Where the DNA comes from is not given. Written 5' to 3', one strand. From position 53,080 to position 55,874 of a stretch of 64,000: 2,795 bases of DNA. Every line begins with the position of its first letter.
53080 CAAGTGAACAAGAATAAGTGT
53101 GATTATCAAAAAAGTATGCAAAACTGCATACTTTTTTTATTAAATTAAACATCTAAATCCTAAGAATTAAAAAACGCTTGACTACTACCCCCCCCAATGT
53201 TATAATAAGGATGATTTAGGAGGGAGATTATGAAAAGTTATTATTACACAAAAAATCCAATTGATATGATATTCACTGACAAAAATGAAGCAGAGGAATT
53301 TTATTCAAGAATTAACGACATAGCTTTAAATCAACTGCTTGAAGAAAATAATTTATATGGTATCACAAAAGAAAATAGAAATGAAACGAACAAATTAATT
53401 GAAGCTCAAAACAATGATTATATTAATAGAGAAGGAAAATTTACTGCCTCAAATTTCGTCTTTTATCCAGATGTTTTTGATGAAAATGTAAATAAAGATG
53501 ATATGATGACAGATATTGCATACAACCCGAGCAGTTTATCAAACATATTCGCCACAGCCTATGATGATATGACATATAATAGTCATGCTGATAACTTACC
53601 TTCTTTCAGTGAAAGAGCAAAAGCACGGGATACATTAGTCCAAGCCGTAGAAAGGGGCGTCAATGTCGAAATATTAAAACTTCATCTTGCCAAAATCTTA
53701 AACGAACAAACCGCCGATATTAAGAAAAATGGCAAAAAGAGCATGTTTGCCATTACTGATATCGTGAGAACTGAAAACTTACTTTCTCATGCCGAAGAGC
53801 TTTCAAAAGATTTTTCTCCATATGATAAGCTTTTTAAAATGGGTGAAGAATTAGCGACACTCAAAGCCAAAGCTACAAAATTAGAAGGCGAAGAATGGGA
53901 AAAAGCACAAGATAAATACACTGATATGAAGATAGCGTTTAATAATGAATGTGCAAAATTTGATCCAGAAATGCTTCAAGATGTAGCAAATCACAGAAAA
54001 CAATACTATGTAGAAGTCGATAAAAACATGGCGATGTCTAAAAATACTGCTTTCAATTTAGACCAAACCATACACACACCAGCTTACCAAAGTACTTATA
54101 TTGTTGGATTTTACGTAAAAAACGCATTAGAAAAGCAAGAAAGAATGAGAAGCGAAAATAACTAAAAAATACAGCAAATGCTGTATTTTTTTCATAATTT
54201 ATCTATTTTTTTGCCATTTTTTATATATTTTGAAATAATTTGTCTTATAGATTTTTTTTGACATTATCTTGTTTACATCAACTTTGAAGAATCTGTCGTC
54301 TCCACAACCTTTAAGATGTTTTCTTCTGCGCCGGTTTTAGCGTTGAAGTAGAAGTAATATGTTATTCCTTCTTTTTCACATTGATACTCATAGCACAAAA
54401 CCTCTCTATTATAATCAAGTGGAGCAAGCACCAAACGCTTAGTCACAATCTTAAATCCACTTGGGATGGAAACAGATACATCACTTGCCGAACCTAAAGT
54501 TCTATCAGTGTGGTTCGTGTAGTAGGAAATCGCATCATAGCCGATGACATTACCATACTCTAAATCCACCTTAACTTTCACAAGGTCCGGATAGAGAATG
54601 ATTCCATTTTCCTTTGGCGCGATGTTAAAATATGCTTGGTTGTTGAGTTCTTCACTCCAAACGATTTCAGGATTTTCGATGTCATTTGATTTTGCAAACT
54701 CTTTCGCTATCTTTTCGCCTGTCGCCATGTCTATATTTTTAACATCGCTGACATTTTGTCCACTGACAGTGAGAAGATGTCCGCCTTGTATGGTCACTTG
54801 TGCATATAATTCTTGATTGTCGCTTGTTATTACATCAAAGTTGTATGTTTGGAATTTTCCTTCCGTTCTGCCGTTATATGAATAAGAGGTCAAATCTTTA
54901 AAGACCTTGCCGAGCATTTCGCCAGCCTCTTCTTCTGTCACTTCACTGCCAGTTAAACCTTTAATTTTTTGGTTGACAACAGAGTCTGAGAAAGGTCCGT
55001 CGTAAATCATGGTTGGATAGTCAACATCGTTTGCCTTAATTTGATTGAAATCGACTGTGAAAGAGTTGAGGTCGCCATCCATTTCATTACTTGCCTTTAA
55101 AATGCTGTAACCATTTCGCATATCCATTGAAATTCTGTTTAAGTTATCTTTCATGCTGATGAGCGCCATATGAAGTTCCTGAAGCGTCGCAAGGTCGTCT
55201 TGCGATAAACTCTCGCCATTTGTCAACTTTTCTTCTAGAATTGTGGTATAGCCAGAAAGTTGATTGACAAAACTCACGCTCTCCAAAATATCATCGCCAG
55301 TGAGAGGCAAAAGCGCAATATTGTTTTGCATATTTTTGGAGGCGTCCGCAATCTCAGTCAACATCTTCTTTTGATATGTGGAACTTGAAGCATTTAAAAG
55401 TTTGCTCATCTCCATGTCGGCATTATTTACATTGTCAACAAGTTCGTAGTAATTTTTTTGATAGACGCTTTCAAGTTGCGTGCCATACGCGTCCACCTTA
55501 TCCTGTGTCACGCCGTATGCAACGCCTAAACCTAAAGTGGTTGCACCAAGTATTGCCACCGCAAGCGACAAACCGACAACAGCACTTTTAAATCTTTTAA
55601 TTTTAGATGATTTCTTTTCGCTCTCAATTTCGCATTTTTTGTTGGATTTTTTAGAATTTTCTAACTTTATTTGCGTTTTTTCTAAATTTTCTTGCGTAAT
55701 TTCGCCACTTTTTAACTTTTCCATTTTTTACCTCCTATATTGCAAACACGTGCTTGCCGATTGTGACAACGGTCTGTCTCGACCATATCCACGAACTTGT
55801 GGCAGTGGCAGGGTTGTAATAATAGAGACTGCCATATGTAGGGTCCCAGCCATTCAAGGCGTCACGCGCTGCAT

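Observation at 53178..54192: Third orphan cassette with a C8 tract filling a 17-bp consensus promoter spacer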

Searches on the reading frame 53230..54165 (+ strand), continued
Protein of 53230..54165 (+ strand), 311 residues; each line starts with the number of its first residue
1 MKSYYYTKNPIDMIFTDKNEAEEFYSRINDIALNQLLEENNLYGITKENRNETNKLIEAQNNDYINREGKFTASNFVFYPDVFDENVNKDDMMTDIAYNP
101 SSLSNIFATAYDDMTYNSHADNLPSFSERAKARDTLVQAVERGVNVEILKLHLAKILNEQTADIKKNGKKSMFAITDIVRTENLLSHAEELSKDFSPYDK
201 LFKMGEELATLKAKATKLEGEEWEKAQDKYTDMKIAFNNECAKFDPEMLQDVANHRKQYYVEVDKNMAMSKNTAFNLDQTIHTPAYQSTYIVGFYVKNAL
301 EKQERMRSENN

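Call 60: find_encoding_contigs(protein=P0042, flank=4000, max_places=4)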
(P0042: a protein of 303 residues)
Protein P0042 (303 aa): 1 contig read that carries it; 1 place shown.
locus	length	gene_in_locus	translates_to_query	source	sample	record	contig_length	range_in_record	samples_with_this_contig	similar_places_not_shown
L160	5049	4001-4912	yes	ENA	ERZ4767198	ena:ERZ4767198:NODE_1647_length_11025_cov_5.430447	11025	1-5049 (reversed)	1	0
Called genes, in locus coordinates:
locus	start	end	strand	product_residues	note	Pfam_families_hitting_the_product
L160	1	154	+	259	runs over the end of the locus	PF01066:CDP-OH_P_transf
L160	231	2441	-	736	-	PF13306:LRR_5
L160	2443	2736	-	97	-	-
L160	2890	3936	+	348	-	PF00154:RecA_N, PF06745:ATPase (weak), PF08423:Rad51, PF21096:RecA_C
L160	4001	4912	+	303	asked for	-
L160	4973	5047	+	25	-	?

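Call 61: find_encoding_contigs(protein=P0045, flank=4000, max_places=4)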
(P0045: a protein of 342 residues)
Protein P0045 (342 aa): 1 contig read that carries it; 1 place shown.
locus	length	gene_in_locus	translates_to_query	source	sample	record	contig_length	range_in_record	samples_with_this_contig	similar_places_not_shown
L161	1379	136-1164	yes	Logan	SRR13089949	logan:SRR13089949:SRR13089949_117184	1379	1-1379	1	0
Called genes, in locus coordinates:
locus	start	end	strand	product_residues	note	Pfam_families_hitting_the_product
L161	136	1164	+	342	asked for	-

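Call 79: fold_search(model_id=the predicted structure, library=viral)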
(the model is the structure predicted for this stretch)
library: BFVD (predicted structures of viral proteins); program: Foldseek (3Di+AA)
matches with E <= 10: 234; with E <= 0.001: 0
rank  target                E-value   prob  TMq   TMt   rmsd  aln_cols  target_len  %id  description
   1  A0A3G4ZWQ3            4.1e-01  0.13  0.15  0.12  23.2       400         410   11  Uncharacterized protein [Edafosvirus sp.]
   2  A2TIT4                5.1e-01  0.09  0.10  0.09  18.8       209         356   14  Coat protein (Fragment) [Dahlia mosaic virus]
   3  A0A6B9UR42            6.9e-01  0.08  0.15  0.09  24.8       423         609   10  (no name in the UniProt tables at hand)
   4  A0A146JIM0            7.2e-01  0.12  0.16  0.10  20.6       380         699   14  (no name in the UniProt tables at hand)
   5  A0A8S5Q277            8.5e-01  0.13  0.17  0.07  23.6       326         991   12  Uncharacterized protein [Siphoviridae sp. ctLqe90]
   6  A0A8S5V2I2            8.5e-01  0.11  0.17  0.06  23.6       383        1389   11  Uncharacterized protein [CrAss-like virus sp. ctelJ1]
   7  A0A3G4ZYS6            8.9e-01  0.18  0.18  0.18  20.9       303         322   13  Uncharacterized protein [Faunusvirus sp.]
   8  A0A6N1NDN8            9.3e-01  0.10  0.15  0.12  18.3       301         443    9  Uncharacterized protein [Tupanvirus deep ocean]
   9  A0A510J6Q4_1          1.1e+00  0.10  0.16  0.05  21.1       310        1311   13  Large tegument protein [pteropodid alphaherpesvirus 2]
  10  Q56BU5                1.1e+00  0.08  0.16  0.12  21.5       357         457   10  Uncharacterized protein [Escherichia phage RB43]
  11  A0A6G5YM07            1.1e+00  0.06  0.12  0.07  38.3       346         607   15  (no name in the UniProt tables at hand)
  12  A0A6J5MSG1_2          1.1e+00  0.09  0.15  0.06  22.8       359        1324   12  Peptidase M23 [uncultured Caudovirales phage]
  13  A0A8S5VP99            1.1e+00  0.09  0.16  0.07  18.8       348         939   10  (no name in the UniProt tables at hand)
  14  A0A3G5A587            1.1e+00  0.05  0.12  0.08  25.4       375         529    7  DUF4116 domain-containing protein [Homavirus sp.]
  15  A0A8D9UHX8            1.2e+00  0.12  0.14  0.18  24.9       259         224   12  Uncharacterized protein [Bacteriophage sp.]
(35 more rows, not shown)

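Call 80: fold_search(model_id=the predicted structure, library=pdb)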
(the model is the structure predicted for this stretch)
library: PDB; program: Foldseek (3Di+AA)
matches with E <= 10: 530; with E <= 0.001: 0
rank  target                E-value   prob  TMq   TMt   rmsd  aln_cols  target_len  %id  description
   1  6gnk_A                4.3e-01  0.57  0.24  0.29  16.6       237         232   13  Exoenzyme S from Pseudomonas aeruginosa in complex with human 14-3-3 protein beta, trimeric crystal form bound to Carb (released 2018-09-26)
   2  5h7c_C                4.3e-01  0.11  0.14  0.12  25.5       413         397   11  Crystal structure of a repeat protein with two Protein A-DHR14 repeat modules (released 2017-06-28)
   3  2wh0_C                4.7e-01  0.47  0.22  0.27  16.6       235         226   14  Recognition of an intrachain tandem 14-3-3 binding site within protein kinase C epsilon (released 2009-08-18)
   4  6gn0_B                4.9e-01  0.51  0.24  0.29  17.6       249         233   14  Exoenzyme S from Pseudomonas aeruginosa in complex with human 14-3-3 protein beta, tetrameric crystal form (released 2018-09-26)
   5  4n84_A                5.1e-01  0.30  0.17  0.23  17.0       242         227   14  Crystal structure of 14-3-3zeta in complex with a 12-carbon-linker cyclic peptide derived from ExoS (released 2014-02-19)
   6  8cws_A                5.1e-01  0.13  0.13  0.11  18.6       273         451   14  Accurate computational design of genetically encoded 3D protein crystals (released 2023-11-01)
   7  6byj_A                5.4e-01  0.30  0.17  0.21  19.4       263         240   10  Structure of human 14-3-3 gamma bound to O-GlcNAc peptide (released 2018-05-09)
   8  5wfu_A                5.4e-01  0.25  0.17  0.21  17.9       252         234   11  Structural basis for the interaction of 14-3-3beta with Tricarboxylic Acid Cycle intermediate Malate (released 2018-07-18)
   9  6zfd_B                5.8e-01  0.28  0.17  0.22  16.6       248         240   13  14-3-3 zeta bound to the phosphorylated 18E6 C-terminus (released 2021-02-17)
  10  7qi1_A                5.8e-01  0.25  0.18  0.22  16.6       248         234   11  Crystal structure of human 14-3-3 protein beta in complex with CFTR peptide pS753pS768 and PPI stabilizer CY007424 (released 2022-05-25)
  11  6zfg_B                6.4e-01  0.28  0.18  0.22  17.0       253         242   12  14-3-3 zeta chimera with 18E6 and fusicoccin (released 2021-02-17)
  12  6bcr_E                6.6e-01  0.38  0.17  0.23  17.5       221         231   10  Complex of 14-3-3 theta with an IRSp53 peptide phosphorylated at T340 (released 2018-10-24)
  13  7dkh_I                6.6e-01  0.13  0.16  0.08  22.4       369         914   12  Crystal structure of the Ctr9/Paf1/Cdc73/Rtf1 quaternary complex (released 2021-11-24)
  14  6yo8_C                6.9e-01  0.35  0.22  0.28  15.9       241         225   12  Binary complex of 14-3-3 zeta with Glucocorticoid Receptor (GR) pT524 peptide (released 2021-03-24)
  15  6gn0_A                7.5e-01  0.41  0.24  0.28  16.6       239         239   14  Exoenzyme S from Pseudomonas aeruginosa in complex with human 14-3-3 protein beta, tetrameric crystal form (released 2018-09-26)
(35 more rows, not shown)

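Call 88: search_protein_families(library=pfam, alignment_id=A1, max_evalue=1)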
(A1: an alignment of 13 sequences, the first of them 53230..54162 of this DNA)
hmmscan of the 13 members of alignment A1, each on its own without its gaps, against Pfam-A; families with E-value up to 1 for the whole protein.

A. member 1, window:53230-54162:+ (311 aa): 1 family
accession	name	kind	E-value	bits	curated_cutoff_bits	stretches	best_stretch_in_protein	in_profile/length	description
PF07130.17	YebG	-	0.051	14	27.5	1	4-63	7-66/74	YebG protein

B. families by the number of members that match (of 13 scanned): 7 families
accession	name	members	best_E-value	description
PF10157.14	BORCS6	9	0.0037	BLOC-1-related complex sub-unit 6 C-terminal helix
PF05746.21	DALR_1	1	0.011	DALR anticodon binding domain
PF07130.17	YebG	1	0.051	YebG protein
PF06683.16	DUF1184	1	0.095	Protein of unknown function (DUF1184)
PF14346.11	DUF4398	1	0.24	Domain of unknown function (DUF4398)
PF00745.25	GlutR_dimer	1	0.63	Glutamyl-tRNAGlu reductase, dimerisation domain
PF16996.10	Asp4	1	0.83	Accessory secretory protein Sec Asp4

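Call 93: find_encoding_contigs(protein=P0043, flank=3000, max_places=5)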
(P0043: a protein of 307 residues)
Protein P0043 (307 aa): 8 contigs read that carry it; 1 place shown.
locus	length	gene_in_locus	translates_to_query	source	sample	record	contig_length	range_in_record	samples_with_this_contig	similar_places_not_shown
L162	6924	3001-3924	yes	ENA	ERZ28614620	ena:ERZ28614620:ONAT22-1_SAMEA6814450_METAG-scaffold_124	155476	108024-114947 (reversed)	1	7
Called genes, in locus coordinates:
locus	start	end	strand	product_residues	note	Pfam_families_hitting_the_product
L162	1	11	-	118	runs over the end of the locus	PF13811:DUF4186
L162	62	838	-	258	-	PF00398:RrnaAD, PF01728:FtsJ (weak)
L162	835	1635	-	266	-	PF01026:TatD_DNase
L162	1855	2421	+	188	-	PF07670:Gate (weak)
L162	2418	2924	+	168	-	PF07670:Gate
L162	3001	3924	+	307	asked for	-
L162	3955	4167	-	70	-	PF13424:TPR_12 (weak)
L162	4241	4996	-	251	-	PF02384:N6_Mtase (weak), PF05175:MTS, PF10294:Methyltransf_16 (faint), PF09445:Methyltransf_15 (weak)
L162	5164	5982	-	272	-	PF04468:PSP1, PF28472:PSP1_3rd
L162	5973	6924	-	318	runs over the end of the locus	PF13177:DNA_pol3_delta2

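Call 94: find_encoding_contigs(protein=P0047, flank=3000, max_places=5)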
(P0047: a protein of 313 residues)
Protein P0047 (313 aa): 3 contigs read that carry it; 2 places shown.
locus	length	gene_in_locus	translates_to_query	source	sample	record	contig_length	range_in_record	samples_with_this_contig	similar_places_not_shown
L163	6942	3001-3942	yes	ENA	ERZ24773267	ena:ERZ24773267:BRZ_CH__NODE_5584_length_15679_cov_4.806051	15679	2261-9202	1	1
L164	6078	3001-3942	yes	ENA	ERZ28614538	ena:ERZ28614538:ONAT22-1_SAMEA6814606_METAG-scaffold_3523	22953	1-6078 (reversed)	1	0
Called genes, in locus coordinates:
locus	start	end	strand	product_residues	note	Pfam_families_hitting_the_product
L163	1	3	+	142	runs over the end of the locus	-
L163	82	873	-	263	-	PF00106:adh_short, PF08659:KR (faint), PF13561:adh_short_C2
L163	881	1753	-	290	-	PF02645:DegV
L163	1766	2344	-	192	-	-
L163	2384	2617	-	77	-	-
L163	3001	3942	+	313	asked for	-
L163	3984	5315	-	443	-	PF01171:ATP_bind_3, PF11734:TilS_C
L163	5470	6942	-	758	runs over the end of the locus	PF19732:SpoIIE_N, PF07228:SpoIIE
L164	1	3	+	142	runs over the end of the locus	-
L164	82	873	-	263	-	PF00106:adh_short, PF08659:KR (faint), PF13561:adh_short_C2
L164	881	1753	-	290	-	PF02645:DegV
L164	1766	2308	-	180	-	-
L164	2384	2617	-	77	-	-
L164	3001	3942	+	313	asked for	-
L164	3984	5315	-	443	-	PF01171:ATP_bind_3, PF11734:TilS_C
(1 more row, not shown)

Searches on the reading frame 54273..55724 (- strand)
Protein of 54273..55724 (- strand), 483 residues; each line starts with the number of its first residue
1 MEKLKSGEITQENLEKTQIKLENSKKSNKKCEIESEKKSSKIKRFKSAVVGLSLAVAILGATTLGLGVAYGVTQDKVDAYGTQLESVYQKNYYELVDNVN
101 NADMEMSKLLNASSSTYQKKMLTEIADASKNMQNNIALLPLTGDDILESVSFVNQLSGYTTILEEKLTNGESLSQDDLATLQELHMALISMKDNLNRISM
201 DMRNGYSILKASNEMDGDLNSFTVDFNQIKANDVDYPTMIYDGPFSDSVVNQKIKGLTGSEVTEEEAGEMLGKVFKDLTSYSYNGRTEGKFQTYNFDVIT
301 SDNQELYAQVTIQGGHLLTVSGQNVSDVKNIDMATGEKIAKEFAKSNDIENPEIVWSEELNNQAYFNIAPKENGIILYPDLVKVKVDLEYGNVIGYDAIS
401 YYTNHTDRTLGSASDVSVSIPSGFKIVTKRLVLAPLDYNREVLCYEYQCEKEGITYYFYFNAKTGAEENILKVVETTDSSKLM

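Call 3: search_protein_families(library=pfam, proteins=[window:54273-55724:-], max_evalue=0.1)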
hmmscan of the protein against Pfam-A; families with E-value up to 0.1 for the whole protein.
window:54273-55724:- (483 aa): 4 families
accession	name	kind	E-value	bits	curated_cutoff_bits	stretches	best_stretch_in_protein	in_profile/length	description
PF14620.12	YPEB_PepSY1-2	-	1.8e-39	136.3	31.7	1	225-410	4-194/195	YpeB sporulation, PepSY1 and PepSY2 domains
PF20769.2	YPEB_N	-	2.2e-21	76.7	27.3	1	79-205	4-130/136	YpeB N-terminal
PF05478.16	Prominin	-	0.0017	17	34.3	1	29-201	121-289/799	Prominin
PF03413.25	PepSY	-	0.085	13.6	24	0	436-468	27-57/60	Peptidase propeptide and YPEB domain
